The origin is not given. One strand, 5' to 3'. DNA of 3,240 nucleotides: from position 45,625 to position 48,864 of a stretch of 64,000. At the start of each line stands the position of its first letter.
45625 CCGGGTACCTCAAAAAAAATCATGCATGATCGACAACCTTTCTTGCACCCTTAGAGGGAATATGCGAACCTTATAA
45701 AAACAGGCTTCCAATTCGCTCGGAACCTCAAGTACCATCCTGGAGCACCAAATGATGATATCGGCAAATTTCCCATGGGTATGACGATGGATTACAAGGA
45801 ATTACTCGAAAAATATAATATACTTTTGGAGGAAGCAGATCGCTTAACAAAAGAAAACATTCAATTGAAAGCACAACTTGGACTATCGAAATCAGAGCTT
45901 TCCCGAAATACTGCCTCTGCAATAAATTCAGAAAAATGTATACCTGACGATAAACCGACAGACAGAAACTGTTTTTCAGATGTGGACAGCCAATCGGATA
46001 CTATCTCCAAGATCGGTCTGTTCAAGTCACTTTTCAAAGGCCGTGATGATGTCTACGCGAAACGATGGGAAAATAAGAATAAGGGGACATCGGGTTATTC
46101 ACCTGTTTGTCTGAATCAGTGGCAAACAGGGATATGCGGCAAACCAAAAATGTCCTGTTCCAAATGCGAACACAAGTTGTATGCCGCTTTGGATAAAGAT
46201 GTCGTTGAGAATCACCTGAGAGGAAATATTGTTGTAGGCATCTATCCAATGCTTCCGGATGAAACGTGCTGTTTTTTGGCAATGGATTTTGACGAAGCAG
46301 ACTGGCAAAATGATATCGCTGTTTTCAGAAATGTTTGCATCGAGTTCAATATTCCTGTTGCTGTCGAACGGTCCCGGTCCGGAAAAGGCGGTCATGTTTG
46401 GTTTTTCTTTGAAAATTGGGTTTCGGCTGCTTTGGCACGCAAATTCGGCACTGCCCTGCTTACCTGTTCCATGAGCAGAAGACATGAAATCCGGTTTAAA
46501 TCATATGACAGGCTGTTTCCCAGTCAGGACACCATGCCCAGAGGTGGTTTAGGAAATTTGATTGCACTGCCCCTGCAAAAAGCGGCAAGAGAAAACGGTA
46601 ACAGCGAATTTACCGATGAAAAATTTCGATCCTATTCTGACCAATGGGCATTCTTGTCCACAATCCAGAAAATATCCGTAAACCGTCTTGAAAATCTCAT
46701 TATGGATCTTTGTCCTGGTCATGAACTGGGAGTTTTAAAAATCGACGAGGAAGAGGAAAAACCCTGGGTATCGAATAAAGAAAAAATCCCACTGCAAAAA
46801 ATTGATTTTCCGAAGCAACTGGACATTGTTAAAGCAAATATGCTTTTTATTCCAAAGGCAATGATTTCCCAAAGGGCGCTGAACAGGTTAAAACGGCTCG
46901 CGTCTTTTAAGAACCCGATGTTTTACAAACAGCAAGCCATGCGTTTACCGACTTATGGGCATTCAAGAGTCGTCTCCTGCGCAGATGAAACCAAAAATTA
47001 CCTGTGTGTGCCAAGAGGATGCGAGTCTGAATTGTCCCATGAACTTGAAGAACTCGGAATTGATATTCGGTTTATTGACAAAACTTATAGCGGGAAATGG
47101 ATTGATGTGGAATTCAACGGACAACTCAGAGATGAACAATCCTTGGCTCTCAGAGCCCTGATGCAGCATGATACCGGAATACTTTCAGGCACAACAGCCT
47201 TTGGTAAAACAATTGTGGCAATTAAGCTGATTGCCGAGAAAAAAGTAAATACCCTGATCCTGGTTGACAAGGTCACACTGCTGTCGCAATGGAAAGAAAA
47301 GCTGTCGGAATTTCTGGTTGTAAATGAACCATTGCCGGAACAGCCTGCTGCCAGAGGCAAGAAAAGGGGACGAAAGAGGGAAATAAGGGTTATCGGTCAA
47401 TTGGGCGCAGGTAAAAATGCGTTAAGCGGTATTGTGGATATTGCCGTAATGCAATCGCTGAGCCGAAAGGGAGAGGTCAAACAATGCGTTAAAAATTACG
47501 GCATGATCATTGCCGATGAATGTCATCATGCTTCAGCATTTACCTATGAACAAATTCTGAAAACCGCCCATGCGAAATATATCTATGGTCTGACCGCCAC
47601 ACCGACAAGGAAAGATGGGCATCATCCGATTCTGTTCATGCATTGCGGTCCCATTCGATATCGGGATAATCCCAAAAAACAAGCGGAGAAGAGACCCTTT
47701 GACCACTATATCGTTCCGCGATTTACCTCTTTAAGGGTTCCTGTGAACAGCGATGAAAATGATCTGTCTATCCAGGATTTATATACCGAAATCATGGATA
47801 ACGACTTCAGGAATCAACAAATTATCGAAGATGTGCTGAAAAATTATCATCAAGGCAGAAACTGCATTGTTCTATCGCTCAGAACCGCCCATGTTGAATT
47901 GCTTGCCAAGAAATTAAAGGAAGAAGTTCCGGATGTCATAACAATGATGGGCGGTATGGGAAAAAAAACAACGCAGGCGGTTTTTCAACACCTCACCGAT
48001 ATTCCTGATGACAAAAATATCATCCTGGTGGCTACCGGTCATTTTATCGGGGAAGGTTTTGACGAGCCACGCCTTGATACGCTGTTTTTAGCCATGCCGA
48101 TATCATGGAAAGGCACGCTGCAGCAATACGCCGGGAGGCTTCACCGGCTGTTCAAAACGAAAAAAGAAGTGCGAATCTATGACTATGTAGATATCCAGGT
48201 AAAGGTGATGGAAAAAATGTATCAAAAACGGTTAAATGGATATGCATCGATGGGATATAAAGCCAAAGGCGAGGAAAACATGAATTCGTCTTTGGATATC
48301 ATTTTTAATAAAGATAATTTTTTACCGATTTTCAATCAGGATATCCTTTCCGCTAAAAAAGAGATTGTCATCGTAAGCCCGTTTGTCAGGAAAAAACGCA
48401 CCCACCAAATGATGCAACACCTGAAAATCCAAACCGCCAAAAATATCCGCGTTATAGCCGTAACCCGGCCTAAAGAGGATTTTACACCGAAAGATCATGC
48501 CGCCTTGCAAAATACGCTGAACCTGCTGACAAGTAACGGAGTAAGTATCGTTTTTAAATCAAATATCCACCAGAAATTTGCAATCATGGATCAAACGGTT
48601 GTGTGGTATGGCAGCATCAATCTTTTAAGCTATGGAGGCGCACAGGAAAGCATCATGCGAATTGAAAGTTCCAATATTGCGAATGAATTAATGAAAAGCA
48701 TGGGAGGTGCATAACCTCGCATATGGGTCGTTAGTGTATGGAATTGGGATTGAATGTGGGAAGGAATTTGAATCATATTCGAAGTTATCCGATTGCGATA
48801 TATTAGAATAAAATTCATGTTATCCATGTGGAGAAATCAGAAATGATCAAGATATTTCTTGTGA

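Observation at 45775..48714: Single-polypeptide AEP primase-polymerase + SF2 DEAH helicase + PLD(HKD) nuclease: candidate stand-alone conflict/defence gene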

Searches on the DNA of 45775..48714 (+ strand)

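Call 73: search_dna_similar(query=L058:8863-11229:+, collection=ecoli_genomes, mode=near, max_rows=12, rows=spread)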
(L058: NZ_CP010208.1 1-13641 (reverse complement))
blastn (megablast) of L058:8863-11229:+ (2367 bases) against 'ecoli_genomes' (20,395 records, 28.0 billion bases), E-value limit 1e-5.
Records with a match: 878; places in all: 908; records where one place covers at least 80% of the query: 685.
Genomes with a match: 876 of 5426; with a place that covers at least 80% of the query: 684. Places per genome that has any: lowest 1, median 1, highest 3. On chromosomes: 901 places; on plasmids: 7.
Best place of each record, by identity: >=99% 8; 95-99% 727; 90-95% 16; 80-90% 125; 60-80% 2.
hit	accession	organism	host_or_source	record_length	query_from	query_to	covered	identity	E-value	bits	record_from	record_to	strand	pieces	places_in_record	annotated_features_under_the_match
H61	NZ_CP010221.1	Escherichia coli strain M19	mouse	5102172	1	2367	100%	100.0%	0e+0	4372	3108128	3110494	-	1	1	TOTE conflict system archaeo-eukaryotic primase domain-containing ...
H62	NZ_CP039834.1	Escherichia coli O157:H7 strain MB41-1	cattle feces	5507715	1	2367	100%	96.5%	0e+0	3917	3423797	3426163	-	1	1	TOTE conflict system archaeo-eukaryotic primase domain-containing ...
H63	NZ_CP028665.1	Escherichia coli strain 118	cattle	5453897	1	2367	100%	96.5%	0e+0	3917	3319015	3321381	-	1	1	TOTE conflict system archaeo-eukaryotic primase domain-containing ...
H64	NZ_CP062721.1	Escherichia coli O157:H7 strain Z1815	Bovine Faeces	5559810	1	2367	100%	96.5%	0e+0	3917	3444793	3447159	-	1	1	TOTE conflict system archaeo-eukaryotic primase domain-containing ...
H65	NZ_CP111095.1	Escherichia coli strain TW14588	Lactuca sativa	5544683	1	2367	100%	96.5%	0e+0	3917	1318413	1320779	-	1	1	TOTE conflict system archaeo-eukaryotic primase domain-containing ...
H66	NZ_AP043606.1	Escherichia coli strain AST198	Homo sapiens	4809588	1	2367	100%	96.5%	0e+0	3917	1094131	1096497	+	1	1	TOTE conflict system archaeo-eukaryotic primase domain-containing ...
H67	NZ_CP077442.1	Escherichia coli O111:H8 strain SF4-1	Face Flies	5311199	1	2367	100%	96.5%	0e+0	3906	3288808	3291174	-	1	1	TOTE conflict system archaeo-eukaryotic primase domain-containing ...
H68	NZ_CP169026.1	Escherichia coli strain UTME-2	beef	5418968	1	2345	99%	96.2%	0e+0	3843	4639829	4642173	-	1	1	DEAD/DEAH box helicase family protein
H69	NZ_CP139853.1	Escherichia coli strain Nord122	Homo sapiens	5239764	1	2339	99%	96.3%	0e+0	3861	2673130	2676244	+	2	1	DEAD/DEAH box helicase family protein | TOTE conflict system archaeo-eukaryotic primase domain-containing ... | IS1 family transposase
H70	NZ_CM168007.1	Escherichia coli strain PEC411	Sus scrofa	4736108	1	911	38%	96.1%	0e+0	1471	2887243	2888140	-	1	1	TOTE conflict system archaeo-eukaryotic primase domain-containing ... | tnpB: IS66 family insertion sequence element accessory protein TnpB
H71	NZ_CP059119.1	Escherichia coli strain Ec42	Homo sapiens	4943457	65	349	12%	88.1%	3e-87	333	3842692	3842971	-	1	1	TOTE conflict system archaeo-eukaryotic primase domain-containing ...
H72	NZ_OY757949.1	Escherichia coli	-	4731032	831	911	3%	95.1%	1e-25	128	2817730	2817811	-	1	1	helicase | tnpB: IS66 family insertion sequence element accessory protein TnpB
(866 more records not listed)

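Call 74: get_annotated_region(hit=H62, flank=12000)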
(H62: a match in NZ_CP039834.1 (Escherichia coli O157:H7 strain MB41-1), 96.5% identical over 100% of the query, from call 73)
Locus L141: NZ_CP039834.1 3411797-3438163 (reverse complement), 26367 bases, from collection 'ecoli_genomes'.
description: Escherichia coli O157:H7 strain MB41-1 chromosome, complete genome
organism: Escherichia coli O157:H7 strain MB41-1 (NCBI taxid 83334)
replicon: chromosome; assembly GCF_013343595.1
host: -; source: cattle feces; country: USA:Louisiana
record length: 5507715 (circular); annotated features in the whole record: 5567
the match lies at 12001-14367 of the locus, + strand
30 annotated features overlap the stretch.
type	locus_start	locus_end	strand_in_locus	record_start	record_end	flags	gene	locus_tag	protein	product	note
CDS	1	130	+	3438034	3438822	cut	-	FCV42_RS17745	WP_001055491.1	outer membrane lipoprotein-sorting protein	-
CDS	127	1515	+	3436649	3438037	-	-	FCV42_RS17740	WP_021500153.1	hypothetical protein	-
CDS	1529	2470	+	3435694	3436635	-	-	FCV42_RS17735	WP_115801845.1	ACP S-malonyltransferase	-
CDS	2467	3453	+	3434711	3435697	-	ycdU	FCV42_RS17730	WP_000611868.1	protein YcdU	-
CDS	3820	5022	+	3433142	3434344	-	-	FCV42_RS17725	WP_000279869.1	tyrosine-type recombinase/integrase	-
CDS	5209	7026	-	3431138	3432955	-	-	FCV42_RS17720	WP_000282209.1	hypothetical protein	-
CDS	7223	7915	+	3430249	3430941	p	-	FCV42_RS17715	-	IS1 family transposase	frameshifted; internal stop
CDS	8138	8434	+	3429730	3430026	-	-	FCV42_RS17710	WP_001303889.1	helix-turn-helix transcriptional regulator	-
CDS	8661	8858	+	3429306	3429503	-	-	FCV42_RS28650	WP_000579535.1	DUF3987 domain-containing protein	-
CDS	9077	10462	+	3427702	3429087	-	-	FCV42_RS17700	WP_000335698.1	YfjI family protein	-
CDS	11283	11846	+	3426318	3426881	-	-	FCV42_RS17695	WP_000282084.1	inovirus-type Gp2 protein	-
CDS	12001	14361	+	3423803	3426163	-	-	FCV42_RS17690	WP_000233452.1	TOTE conflict system archaeo-eukaryotic primase domain-containing protein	-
CDS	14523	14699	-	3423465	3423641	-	-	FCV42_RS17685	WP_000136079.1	hypothetical protein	-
CDS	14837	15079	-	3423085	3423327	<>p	-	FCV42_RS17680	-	IS30 family transposase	incomplete; partial in the middle of a contig; missing N-terminus and C-terminus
CDS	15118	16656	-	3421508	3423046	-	-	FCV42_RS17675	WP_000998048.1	IS66-like element ISEc8 family transposase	-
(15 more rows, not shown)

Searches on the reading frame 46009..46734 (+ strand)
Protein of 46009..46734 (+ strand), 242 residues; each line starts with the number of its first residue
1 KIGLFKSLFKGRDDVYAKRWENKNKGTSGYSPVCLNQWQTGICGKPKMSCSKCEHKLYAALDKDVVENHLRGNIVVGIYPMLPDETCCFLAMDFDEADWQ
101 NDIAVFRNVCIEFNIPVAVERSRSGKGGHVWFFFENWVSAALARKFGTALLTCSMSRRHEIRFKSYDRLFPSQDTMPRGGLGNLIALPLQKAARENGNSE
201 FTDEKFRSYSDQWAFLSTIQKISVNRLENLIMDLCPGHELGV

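Call 96: search_solved_structures(query=window:46009-46734:+, max_evalue=0.01, show_alignments=2)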
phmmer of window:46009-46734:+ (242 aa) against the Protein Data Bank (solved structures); distinct sequences matched with E-value up to 0.01: 2.
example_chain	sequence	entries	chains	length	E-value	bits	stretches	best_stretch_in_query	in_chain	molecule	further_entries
7nqd_A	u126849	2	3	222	3.2e-10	43.1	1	64-232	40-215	TPR_REGION domain-containing protein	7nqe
7nqf_A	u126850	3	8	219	3.3e-10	43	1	64-231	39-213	TPR_REGION domain-containing protein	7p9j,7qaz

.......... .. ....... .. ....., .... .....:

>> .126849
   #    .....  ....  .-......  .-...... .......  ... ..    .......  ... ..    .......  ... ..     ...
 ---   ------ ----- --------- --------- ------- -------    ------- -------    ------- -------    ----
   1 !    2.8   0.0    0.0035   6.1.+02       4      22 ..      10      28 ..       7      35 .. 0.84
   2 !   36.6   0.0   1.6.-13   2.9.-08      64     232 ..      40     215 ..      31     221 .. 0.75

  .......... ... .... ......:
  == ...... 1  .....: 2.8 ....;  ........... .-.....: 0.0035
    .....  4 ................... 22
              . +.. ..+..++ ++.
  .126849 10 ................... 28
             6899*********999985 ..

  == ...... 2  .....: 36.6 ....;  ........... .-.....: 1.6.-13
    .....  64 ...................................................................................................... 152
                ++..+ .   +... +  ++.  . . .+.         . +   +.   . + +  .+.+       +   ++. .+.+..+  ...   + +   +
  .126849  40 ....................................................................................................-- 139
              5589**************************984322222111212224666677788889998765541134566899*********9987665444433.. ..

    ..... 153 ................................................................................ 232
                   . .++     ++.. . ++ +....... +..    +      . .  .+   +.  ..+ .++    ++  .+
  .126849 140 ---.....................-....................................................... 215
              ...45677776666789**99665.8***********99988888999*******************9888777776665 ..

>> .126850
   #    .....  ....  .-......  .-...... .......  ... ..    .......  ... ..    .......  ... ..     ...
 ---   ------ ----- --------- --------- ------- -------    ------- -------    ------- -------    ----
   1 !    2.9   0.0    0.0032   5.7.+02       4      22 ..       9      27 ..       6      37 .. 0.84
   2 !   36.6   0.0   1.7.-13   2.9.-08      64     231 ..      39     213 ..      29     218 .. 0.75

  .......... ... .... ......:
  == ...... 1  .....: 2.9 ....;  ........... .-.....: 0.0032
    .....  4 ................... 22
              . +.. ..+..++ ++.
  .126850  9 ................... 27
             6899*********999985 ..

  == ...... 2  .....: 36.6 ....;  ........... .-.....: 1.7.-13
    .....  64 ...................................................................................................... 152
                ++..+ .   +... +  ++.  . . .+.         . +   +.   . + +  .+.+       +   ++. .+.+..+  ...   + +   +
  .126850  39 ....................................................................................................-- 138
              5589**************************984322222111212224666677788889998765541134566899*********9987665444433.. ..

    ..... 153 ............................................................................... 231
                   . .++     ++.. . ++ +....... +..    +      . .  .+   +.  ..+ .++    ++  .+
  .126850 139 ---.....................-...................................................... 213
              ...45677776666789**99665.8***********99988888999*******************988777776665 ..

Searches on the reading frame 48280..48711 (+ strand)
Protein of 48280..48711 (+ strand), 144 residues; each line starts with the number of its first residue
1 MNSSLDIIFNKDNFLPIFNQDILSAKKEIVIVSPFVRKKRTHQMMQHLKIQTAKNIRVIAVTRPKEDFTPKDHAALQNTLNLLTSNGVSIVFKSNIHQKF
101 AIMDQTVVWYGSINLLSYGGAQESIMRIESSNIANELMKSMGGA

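Call 69: search_solved_structures(query=window:48280-48711:+, max_evalue=10)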
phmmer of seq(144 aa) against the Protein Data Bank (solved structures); distinct sequences matched with E-value up to 10: 0.
